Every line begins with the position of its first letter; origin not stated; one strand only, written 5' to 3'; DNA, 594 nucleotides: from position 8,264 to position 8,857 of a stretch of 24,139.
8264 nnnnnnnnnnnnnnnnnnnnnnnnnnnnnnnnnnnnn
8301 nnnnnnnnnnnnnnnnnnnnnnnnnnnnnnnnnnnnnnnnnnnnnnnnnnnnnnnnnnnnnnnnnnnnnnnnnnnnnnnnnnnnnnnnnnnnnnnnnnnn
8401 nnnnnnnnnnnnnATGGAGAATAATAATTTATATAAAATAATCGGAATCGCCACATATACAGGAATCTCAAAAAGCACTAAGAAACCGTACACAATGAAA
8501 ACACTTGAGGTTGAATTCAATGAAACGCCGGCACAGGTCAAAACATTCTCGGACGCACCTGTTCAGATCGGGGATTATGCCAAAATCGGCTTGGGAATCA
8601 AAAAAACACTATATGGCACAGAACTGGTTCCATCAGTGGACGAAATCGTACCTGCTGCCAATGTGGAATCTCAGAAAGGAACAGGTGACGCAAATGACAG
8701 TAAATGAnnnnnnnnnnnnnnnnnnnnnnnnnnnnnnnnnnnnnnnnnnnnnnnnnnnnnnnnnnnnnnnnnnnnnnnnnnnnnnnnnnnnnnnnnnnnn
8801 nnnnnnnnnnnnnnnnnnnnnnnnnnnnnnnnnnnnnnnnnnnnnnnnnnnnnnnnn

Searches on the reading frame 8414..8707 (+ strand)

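Call 8: search_protein_families(library=phrogs, proteins=[window:8414-8707:+], max_evalue=0.01)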
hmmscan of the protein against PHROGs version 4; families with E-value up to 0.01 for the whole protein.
window:8414-8707:+ (97 aa): 1 family
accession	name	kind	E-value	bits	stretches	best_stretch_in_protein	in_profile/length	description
phrog_929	-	moron, auxiliary metabolic gene and host takeover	0.0072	17.5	0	9-36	5-32/103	RstB sensor of two protein system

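Call 11: search_protein_families(library=pfam, proteins=[window:8414-8707:+], max_evalue=0.01)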
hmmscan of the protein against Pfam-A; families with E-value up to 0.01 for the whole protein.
window:8414-8707:+ (97 aa): 0 families
